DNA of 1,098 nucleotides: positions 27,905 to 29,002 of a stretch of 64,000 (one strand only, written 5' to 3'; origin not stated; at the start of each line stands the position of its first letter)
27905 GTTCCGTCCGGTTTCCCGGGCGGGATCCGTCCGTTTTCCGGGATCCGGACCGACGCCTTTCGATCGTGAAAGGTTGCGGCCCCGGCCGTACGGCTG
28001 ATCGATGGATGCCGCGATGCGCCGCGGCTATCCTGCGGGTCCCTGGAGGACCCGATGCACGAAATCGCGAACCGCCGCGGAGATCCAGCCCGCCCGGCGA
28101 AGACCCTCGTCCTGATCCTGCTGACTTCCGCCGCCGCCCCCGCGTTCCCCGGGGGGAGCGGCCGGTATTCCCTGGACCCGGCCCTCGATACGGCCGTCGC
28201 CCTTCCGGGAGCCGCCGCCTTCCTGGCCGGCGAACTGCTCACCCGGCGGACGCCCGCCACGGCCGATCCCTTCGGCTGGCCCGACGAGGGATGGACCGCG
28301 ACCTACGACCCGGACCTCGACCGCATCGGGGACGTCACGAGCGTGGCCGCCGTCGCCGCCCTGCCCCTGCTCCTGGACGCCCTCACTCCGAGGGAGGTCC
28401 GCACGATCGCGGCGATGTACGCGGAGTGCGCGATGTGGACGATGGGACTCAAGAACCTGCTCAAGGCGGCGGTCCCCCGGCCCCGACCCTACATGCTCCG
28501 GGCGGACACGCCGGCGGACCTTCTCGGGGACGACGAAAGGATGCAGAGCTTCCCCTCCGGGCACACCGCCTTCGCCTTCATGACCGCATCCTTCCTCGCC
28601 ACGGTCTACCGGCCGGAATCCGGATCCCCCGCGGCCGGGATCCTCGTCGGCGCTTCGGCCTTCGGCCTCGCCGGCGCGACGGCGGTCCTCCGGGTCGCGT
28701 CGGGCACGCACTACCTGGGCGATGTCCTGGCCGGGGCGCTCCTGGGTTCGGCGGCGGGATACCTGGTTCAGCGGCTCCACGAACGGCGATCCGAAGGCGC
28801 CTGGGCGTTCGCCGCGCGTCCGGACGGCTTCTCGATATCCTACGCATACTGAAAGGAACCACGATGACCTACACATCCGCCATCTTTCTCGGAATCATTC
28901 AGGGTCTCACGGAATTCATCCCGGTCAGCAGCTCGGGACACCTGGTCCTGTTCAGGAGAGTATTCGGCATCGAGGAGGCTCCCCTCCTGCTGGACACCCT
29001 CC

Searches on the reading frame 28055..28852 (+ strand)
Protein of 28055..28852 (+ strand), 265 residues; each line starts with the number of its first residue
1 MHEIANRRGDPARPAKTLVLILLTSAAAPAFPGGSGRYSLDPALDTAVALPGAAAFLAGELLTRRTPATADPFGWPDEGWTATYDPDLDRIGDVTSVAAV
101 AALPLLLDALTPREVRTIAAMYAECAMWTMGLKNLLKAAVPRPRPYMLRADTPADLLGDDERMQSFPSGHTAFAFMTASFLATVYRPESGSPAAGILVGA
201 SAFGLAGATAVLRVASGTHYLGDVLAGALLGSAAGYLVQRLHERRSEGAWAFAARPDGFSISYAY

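Call 62: search_protein_families(library=pfam, proteins=[window:28055-28852:+], max_evalue=0.00001)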
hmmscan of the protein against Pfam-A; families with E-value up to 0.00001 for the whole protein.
window:28055-28852:+ (265 aa): 2 families
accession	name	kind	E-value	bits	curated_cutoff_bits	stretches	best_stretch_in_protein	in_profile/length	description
PF01569.27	PAP2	-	3.1e-19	69.4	27.2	1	123-245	6-128/130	PAP2 superfamily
PF14378.12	PAP2_3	-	2.4e-07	31.2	27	1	143-236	104-189/190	PAP2 superfamily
